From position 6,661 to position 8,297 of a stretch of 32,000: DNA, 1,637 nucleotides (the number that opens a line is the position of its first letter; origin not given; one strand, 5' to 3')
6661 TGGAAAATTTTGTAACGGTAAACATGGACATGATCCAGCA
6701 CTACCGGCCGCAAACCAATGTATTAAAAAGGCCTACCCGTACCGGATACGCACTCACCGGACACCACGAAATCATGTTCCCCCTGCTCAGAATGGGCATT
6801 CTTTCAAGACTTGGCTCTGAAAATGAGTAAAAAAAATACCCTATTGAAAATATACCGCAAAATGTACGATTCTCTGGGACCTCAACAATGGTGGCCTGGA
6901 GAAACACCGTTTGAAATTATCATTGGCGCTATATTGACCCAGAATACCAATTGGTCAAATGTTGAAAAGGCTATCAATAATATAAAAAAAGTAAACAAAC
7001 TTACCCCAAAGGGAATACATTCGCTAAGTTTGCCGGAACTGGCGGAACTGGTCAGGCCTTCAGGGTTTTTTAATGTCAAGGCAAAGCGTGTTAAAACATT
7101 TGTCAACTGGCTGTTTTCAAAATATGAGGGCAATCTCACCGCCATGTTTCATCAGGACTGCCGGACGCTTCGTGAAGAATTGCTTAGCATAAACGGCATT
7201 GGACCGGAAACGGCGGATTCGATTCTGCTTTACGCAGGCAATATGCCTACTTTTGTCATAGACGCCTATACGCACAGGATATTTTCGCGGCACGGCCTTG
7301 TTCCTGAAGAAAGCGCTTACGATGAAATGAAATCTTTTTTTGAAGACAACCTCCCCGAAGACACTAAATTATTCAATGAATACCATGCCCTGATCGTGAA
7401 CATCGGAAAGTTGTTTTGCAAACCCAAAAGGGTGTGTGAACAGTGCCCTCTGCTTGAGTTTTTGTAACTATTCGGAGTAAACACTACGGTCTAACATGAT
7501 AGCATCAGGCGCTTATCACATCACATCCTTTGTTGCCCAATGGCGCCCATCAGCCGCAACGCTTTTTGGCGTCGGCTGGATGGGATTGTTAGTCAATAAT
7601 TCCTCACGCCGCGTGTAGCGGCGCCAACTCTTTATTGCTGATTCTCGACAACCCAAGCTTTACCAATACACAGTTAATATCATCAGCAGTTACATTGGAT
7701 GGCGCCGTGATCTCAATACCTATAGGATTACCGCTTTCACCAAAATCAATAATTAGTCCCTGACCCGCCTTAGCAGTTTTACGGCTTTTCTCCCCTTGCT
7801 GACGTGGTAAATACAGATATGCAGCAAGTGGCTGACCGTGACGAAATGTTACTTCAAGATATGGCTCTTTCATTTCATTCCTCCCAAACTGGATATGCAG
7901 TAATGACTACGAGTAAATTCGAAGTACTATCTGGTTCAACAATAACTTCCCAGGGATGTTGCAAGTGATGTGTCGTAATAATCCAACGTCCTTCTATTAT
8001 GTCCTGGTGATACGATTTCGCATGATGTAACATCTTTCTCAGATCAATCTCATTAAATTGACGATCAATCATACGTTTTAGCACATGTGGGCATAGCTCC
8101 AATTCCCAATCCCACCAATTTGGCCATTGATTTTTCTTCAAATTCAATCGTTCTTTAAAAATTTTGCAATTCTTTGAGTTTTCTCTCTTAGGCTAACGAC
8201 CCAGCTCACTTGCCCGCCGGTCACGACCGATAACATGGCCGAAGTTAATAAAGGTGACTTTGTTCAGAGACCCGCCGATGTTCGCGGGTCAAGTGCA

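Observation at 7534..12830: Degenerate chromosomal integron: five minus-strand cassettes with attC-like sites and two truncated, divergent IntI fragments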

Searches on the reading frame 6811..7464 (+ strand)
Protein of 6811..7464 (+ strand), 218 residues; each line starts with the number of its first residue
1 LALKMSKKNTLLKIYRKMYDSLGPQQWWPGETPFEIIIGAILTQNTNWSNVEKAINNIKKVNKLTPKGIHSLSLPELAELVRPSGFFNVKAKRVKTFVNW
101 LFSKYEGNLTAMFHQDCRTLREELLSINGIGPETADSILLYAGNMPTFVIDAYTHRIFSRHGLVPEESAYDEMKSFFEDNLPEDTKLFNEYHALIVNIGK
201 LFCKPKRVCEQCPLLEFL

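Call 18: find_related_loci(query=window:6811-7464:+, collection=genome_contigs, flank=10000)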
Query window:6811-7464:+ (218 aa) in genome_contigs; peptide patterns used: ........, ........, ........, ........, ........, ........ (x = any residue, [..] = any of these).
178 stretches matched a pattern; 60 encode a relative of the query (tblastn E <= 1e-3); 60 distinct loci.
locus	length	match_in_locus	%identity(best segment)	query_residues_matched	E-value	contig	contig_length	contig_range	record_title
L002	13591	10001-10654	94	1-218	1e-141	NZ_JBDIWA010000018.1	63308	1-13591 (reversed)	MAG: Candidatus Kuenenia sp. isolate Bin_40 NODE_272_length_63308_cov_16.344961, whole genome shotgun sequence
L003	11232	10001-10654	90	1-218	6e-136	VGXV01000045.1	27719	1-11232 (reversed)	MAG: Planctomycetota bacterium isolate K_DeepCast_100m_m2_328 K_DeepCast_100m_m2_328_Ga0194127_10002116, whole genome sh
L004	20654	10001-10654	90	1-218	3e-134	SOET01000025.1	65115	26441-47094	MAG: Candidatus Kuenenia hertensis isolate YC6 NODE_1220_length_65115_cov_257.325945, whole genome shotgun sequence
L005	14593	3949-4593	76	4-218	4e-120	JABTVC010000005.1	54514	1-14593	MAG: Planctomycetia bacterium isolate H5_AMX3 seq005, whole genome shotgun sequence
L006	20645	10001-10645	79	4-218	4e-120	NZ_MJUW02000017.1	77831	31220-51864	Candidatus Brocadia sapporoensis strain 40 NODE_115_length_77831_cov_356.536, whole genome shotgun sequence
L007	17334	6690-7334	76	4-218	4e-120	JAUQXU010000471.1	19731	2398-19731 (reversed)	MAG: Candidatus Brocadia sp. isolate BIN37 contig_310033, whole genome shotgun sequence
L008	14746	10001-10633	78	4-214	2e-119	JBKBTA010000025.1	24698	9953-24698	MAG: Candidatus Brocadia sp. isolate 21I_052.bin.35 NODE_25_length_24698_cov_5.482231, whole genome shotgun sequence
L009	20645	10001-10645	76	4-218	3e-119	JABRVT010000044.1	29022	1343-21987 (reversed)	MAG: Candidatus Brocadia sp. isolate MAG-01r c_000000000376, whole genome shotgun sequence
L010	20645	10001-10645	75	4-218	3e-118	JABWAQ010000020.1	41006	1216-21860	MAG: Candidatus Brocadia sp. isolate MAG_8 scaffold_773, whole genome shotgun sequence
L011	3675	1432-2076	76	4-218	4e-120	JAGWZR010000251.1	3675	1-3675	MAG: Planctomycetota bacterium isolate REEB58 contig-150_34792, whole genome shotgun sequence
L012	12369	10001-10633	77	4-214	5e-117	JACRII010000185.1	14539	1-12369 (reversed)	MAG: Planctomycetota bacterium isolate NC_groundwater_1799_Pr3_B-0.1um_42_210 SR-2_scaffold_141_3138354, whole genome sh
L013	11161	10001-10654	75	1-218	7e-117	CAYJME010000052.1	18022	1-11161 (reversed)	MAG TPA_asm: uncultured candidatus Brocadiaceae bacterium isolate ERP124720_co1_148 genome assembly, contig: NODE_3949_l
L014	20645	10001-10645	74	4-218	3e-116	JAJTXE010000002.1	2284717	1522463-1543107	MAG: Candidatus Brocadia sp. isolate DTUAMX2 2-Genome30, whole genome shotgun sequence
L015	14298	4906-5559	75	1-218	1e-115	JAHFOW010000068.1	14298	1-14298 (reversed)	MAG: Planctomycetota bacterium isolate nzgw512 NODE_2755_length_14299_cov_7.038158, whole genome shotgun sequence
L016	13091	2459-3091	76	4-214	9e-116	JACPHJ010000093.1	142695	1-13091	MAG: Planctomycetota bacterium isolate NC_groundwater_411_Ag_B-0.1um_42_12 GD18-4_B1_scaffold_696050, whole genome shotg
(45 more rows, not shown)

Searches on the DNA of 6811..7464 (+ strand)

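Call 35: search_with_rna_model(model_id=R1, sources=[L001, L002, L003, L004, L062, L063, L064, L065, L066, L067, L068, L069, L070, L071, L072, L073, L074, L075, L076, L077, L078, L079, L080, L081, L082, L083, L084, L085, L086, L087, L088, L089, L090, L091, L092, L093, L094, L095, L096, L097, L098, L099, L100, L101, L102, L103, L104, L105, L106, L107, L108, L109, L110, L111, L112, L113, L114, L115, L116, L117, L118, L119, L120, L121, L122, L123, L124, L125, L126, L127, L128, L129, L130, L131, L132, L133, L134, L135, L136, L137, L138, L139, L140, L141], max_evalue=1, make_alignment=true)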
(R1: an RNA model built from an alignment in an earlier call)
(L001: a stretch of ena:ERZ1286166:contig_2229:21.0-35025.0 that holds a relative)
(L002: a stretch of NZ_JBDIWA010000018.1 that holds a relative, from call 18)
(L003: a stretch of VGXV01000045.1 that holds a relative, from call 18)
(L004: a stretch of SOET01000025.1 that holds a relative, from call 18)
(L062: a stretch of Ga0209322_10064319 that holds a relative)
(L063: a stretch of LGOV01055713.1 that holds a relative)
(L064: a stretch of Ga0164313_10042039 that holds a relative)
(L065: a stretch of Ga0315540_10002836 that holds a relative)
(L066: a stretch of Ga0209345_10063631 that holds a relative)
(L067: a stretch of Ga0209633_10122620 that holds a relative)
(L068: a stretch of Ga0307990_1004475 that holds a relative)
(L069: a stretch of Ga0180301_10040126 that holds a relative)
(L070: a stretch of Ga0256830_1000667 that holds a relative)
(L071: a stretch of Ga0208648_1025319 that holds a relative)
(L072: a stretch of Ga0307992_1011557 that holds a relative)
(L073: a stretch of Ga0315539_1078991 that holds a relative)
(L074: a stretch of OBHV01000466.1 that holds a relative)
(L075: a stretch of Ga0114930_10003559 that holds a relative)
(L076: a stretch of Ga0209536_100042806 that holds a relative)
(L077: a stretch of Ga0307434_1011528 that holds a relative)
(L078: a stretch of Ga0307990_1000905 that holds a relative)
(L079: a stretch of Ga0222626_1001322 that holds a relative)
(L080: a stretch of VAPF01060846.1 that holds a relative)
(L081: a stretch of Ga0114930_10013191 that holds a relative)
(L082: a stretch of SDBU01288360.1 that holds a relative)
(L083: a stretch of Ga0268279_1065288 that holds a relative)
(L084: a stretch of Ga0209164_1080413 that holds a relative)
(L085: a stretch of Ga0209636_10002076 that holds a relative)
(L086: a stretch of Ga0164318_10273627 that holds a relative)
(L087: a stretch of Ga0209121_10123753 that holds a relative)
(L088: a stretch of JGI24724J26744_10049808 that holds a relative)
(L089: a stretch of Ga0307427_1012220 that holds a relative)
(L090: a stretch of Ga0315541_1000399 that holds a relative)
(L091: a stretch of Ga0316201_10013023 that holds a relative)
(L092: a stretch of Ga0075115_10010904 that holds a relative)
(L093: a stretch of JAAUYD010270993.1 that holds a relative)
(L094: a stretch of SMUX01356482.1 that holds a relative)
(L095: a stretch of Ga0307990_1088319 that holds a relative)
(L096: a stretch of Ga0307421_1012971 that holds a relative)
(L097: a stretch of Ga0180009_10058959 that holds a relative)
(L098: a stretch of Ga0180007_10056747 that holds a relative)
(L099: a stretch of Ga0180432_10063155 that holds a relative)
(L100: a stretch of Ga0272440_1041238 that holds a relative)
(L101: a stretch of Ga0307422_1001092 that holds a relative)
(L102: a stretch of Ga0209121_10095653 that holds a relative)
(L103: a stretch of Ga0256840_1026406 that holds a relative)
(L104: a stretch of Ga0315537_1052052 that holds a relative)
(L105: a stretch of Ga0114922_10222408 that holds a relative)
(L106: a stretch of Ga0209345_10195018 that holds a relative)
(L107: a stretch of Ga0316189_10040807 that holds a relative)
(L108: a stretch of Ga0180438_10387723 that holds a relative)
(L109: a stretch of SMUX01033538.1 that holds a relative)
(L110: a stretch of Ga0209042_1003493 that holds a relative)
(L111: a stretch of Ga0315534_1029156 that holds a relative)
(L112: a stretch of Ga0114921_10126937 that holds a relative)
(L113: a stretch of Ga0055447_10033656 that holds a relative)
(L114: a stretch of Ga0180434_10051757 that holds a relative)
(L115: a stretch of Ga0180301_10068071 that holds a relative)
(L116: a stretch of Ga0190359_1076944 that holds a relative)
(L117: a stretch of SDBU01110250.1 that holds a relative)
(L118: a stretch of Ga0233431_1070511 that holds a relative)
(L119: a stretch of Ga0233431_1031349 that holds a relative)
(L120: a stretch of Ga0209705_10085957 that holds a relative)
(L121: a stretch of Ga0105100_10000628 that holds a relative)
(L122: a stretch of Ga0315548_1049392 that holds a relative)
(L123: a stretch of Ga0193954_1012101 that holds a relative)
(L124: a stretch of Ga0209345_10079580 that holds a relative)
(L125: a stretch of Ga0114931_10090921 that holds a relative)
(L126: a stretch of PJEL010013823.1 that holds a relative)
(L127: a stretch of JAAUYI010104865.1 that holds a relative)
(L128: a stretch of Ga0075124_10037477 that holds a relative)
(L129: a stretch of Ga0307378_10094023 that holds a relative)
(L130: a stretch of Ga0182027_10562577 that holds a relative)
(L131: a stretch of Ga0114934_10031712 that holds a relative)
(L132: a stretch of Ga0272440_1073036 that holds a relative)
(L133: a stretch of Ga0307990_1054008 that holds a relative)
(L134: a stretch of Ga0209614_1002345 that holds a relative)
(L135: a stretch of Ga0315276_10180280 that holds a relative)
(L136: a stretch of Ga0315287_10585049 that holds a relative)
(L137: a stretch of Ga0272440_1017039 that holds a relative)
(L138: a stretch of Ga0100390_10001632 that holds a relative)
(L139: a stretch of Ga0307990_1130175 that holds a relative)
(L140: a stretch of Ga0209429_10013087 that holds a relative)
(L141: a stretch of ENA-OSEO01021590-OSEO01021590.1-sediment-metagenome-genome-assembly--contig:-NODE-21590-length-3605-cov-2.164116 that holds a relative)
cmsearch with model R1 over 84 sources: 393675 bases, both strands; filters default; matches with E-value up to 1: 53.
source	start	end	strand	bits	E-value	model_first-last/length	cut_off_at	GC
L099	366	437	-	42.3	3.8e-08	1-55/55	no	0.64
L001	6956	7015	-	42.1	4.3e-08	1-55/55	no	0.42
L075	8372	8440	-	41.6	6.2e-08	1-55/55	no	0.51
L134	198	257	-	38.2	5.5e-07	1-55/55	no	0.6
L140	1031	1123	-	37.9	6.8e-07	1-55/55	no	0.6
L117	604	665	-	36.5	1.7e-06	1-55/55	no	0.48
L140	675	767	-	35.6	3e-06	1-55/55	no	0.6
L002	11381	11501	-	35.4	3.2e-06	1-55/55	no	0.56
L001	7546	7609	-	34.9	4.4e-06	1-55/55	no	0.58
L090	304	363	-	34.5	5.9e-06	1-55/55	no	0.52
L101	6245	6317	-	34.4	6.4e-06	1-55/55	no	0.38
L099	1845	1919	-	33.3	1.2e-05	1-55/55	no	0.59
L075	7002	7089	-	33.3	1.3e-05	1-55/55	no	0.43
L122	598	666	-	32.5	2.1e-05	1-55/55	no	0.61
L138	147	206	-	32.1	2.8e-05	1-55/55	no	0.65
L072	1477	1536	-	31.9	3.2e-05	1-55/55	no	0.53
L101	7608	7671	-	31.4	4.4e-05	1-55/55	no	0.55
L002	12220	12277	-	31.3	4.5e-05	1-55/55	no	0.5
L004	10732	10818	-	31.1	5.2e-05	1-55/55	no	0.55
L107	165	223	-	30.5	7.9e-05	1-55/55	no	0.58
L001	8555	8652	-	30.4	8.2e-05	1-55/55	no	0.62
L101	5810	5870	-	30.1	9.8e-05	1-55/55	no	0.56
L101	7065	7130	-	30.1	0.0001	1-55/55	no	0.56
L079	1085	1156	-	29.9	0.00011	1-55/55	no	0.46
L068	7253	7314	-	29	0.0002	1-55/55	no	0.55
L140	1734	1825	-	28.9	0.00022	1-55/55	no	0.64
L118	124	209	-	28.8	0.00023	1-55/55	no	0.57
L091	738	809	-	27.2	0.00065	1-55/55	no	0.53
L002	10725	10784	-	27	0.00075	1-55/55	no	0.6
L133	603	650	-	26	0.0014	1-55/55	no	0.46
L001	8119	8174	-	25.6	0.0018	1-55/55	no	0.71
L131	427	483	-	25.4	0.002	1-55/55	no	0.65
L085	1283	1338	-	25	0.0026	1-55/55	no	0.54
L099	1219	1282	-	24.5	0.0036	1-55/55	no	0.61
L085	3877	3946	-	24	0.0051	1-55/55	no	0.6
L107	1316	1383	-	23.7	0.0061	1-55/55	no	0.69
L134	3248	3340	-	23.5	0.007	1-55/55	no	0.56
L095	89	161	-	23.3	0.0082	1-55/55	no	0.56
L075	7728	7819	-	23.2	0.0083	1-55/55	no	0.61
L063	161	209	+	23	0.0097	1-55/55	no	0.63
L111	688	746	-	22.6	0.013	1-55/55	no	0.59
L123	212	271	-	22.6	0.013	1-55/55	no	0.58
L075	6843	6900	-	22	0.019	1-55/55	no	0.57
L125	2454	2562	-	21.7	0.022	1-55/55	no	0.46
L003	10678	10736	-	21.5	0.026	1-55/55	no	0.54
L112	1539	1636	-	21.3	0.029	1-55/55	no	0.53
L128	55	119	-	20.6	0.045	1-55/55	no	0.46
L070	213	301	-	20.3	0.054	1-55/55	no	0.47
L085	2224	2296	-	20.2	0.059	1-55/55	no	0.49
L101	4516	4571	-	20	0.065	1-55/55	no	0.61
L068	4618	4705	-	20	0.068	1-55/55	no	0.5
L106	418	517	-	17.4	0.37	1-55/55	no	0.44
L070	2863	2949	-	16.3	0.73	1-55/55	no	0.55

Alignment A5: 53 matches aligned to the model, 133 columns, each read 5' to 3' on its own strand. Consensus structure (alignment columns), stored with it:
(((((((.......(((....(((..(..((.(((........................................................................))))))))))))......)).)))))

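Call 38: build_rna_model(alignment_id=A5)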
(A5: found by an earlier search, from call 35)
Model R2 built from alignment A5 (53 sequences, 133 columns); structure: stored with the alignment.
model positions 70; base pairs 19; branch points 0; effective number of sequences 53; information 0.726 bits per position. Calibrated on 0.2 Mb of random sequence (short: E-values are rough).
structure used (alignment columns):
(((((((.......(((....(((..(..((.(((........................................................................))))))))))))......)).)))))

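Call 39: search_with_rna_model(model_id=R2, source=window, filters=off, max_evalue=10, show_alignments=8)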
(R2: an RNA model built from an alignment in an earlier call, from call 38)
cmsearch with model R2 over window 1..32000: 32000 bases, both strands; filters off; matches with E-value up to 10: 8.
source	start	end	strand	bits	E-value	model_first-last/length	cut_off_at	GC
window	8191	8311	-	52.2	2.2e-12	1-70/70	no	0.58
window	7535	7594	-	40.5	4.7e-09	1-70/70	no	0.6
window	9030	9087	-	37.1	4.4e-08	1-70/70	no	0.52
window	11489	11546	-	31.7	1.6e-06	1-70/70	no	0.59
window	11842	11861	+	9.2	3.8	1-70/70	no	0.4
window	19187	19263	-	8.6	5.6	1-70/70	no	0.53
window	31290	31344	-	8.4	6.5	1-70/70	no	0.44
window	31812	31866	+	8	8.2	1-70/70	no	0.42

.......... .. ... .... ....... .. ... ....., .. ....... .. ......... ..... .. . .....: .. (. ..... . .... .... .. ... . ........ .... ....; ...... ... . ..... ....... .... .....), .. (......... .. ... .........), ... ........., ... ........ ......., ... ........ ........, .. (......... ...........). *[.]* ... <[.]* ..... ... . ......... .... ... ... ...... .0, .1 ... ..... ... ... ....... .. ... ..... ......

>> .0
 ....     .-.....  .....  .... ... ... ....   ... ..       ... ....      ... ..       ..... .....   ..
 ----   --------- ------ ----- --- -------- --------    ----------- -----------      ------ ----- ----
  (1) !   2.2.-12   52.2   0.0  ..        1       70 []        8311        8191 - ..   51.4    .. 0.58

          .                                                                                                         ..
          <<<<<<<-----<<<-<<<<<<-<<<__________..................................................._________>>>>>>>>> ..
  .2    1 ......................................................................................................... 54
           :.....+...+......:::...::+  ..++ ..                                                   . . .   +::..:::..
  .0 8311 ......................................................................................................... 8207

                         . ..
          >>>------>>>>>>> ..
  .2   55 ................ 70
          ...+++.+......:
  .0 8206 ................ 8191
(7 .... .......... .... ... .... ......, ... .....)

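Call 52: search_with_rna_model(model_id=R2, sources=[L146, L147, L148, L145, L003, L004], max_evalue=1)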
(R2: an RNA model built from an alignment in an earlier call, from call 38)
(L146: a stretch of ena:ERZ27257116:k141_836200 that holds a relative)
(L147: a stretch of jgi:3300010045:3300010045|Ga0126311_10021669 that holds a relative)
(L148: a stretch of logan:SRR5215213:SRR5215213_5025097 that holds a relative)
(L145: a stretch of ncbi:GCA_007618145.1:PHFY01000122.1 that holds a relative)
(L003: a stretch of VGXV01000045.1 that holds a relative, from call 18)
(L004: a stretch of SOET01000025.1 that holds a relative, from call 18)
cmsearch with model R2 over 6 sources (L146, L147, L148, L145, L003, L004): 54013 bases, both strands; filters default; matches with E-value up to 1: 12.
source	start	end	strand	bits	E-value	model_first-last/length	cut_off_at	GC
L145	4856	4976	-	49.7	2e-11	1-70/70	no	0.57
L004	10732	10818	-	49.5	2.2e-11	1-70/70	no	0.55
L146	1196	1289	-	46.4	1.7e-10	1-70/70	no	0.64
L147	1178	1271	-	46.4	1.7e-10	1-70/70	no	0.64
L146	235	343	-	44.7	5.3e-10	1-70/70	no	0.54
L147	217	325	-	44.7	5.3e-10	1-70/70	no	0.54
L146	922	1012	-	44.4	6.5e-10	1-70/70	no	0.54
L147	904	994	-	44.4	6.5e-10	1-70/70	no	0.54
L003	10678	10736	-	42.1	2.8e-09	1-70/70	no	0.54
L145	4200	4259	-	40.5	7.9e-09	1-70/70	no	0.6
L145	5695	5752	-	37.1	7.4e-08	1-70/70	no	0.52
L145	8097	8154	-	31.7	2.6e-06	1-70/70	no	0.59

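Call 63: search_with_rna_model(model_id=R2, sources=[L005, L006, L007, L008, L009, L010, L011, L012, L013, L014, L015, L016, L017, L018, L019, L020, L021, L022, L023, L024, L061, L028, L029, L035, L036, L037, L038, L040, L046, L048, L049, L050, L053, L056, L057, L058, L059, L060], max_evalue=1)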
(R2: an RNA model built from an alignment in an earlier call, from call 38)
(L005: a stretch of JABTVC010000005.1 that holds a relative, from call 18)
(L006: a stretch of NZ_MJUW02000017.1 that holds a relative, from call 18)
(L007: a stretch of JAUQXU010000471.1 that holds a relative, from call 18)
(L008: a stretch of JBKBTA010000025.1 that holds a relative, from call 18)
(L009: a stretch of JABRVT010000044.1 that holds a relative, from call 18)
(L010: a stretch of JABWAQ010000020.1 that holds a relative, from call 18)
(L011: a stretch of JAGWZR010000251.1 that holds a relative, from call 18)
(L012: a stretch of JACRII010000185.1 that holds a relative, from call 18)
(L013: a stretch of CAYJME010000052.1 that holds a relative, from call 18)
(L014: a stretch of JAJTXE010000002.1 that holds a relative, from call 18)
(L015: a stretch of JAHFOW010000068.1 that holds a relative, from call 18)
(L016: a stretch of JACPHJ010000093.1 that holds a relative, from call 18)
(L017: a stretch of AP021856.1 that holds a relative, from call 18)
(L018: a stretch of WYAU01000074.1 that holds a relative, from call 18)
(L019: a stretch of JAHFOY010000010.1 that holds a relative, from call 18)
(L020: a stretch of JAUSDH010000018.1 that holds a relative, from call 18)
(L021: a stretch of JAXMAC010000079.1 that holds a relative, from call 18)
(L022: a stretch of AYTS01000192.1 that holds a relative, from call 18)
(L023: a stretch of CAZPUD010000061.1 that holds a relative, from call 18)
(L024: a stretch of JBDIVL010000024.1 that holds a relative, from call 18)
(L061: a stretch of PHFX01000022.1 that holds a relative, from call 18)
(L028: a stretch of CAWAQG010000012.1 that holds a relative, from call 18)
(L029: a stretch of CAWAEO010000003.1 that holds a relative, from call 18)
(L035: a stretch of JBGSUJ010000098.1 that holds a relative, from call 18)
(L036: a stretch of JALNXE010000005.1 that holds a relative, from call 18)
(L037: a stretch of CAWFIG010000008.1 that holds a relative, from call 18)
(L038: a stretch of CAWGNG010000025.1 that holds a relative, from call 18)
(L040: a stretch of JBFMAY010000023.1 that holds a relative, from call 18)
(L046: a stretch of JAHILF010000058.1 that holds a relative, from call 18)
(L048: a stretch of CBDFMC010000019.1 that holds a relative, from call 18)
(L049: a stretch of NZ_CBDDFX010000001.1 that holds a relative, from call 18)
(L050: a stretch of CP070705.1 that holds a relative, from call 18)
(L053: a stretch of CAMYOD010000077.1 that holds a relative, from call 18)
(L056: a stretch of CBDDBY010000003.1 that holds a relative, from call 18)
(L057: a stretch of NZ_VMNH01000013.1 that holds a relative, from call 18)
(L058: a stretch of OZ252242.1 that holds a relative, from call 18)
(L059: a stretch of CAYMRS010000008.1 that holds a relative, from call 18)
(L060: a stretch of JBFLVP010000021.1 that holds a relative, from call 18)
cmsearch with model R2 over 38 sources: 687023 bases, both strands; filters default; matches with E-value up to 1: 1.
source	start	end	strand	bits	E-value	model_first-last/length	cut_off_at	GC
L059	19403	19459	+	28.4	0.00028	1-70/70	no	0.56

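Call 74: search_with_rna_model(model_id=R2, sources=[L149, L150, L151, L152], max_evalue=1)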
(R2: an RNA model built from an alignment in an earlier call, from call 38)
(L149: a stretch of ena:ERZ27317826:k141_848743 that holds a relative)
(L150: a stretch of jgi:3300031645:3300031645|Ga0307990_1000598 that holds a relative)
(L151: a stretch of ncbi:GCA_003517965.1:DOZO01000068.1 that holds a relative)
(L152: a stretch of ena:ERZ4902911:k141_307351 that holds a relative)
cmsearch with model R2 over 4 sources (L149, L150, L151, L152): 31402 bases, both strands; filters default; matches with E-value up to 1: 2.
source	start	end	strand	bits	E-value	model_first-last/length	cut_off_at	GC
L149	5879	5967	+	31.6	1.6e-06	1-70/70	no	0.48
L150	5879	5967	+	31.6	1.6e-06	1-70/70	no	0.48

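Call 82: search_with_rna_model(model_id=R2, source=L150, start=1, end=10171, filters=off, max_evalue=5)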
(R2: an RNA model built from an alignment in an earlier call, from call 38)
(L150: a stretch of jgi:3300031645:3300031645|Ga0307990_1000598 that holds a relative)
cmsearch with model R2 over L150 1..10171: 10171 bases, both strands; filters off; matches with E-value up to 5: 6.
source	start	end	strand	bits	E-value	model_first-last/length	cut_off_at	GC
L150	5879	5967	+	31.5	5.3e-07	1-70/70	no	0.48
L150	8500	8531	+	10.4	0.56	1-70/70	no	0.22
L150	9778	9810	-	10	0.72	1-70/70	no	0.48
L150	6481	6504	+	7.4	3.8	1-70/70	no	0.25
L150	1562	1583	-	7.3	4.2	1-70/70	no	0.32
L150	1444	1467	-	7.1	4.7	1-70/70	no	0.38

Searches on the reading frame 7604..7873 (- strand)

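Call 6: search_protein_families(library=pfam, max_evalue=0.01, proteins=[window:7604-7873:-])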
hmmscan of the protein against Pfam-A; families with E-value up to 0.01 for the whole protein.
window:7604-7873:- (89 aa): 1 family
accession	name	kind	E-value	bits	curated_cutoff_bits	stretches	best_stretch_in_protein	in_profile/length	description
PF10049.14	DUF2283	-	1.3e-05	25.7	23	1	17-56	10-46/49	Protein of unknown function (DUF2283)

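Call 7: search_protein_families(library=ncbifam, max_evalue=0.01, proteins=[window:7604-7873:-])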
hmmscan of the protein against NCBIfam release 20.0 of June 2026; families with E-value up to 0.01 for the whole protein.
window:7604-7873:- (89 aa): 0 families

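Call 68: search_protein_families(library=padloc, max_evalue=0.01, proteins=[window:7604-7873:-])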
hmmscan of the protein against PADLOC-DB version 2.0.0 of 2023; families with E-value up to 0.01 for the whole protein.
window:7604-7873:- (89 aa): 0 families

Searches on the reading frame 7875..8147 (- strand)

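Call 6: search_protein_families(library=pfam, max_evalue=0.01, proteins=[window:7875-8147:-])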
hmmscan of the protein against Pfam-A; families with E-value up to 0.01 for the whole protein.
window:7875-8147:- (90 aa): 1 family
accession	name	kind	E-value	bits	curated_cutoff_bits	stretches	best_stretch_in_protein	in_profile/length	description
PF14076.12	DUF4258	-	1.9e-05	25.3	25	1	20-85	3-70/71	Domain of unknown function (DUF4258)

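Call 7: search_protein_families(library=ncbifam, max_evalue=0.01, proteins=[window:7875-8147:-])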
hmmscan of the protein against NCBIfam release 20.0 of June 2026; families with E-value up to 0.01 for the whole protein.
window:7875-8147:- (90 aa): 0 families

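Call 68: search_protein_families(library=padloc, max_evalue=0.01, proteins=[window:7875-8147:-])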
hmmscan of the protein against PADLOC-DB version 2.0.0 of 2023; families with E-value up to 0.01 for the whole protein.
window:7875-8147:- (90 aa): 0 families
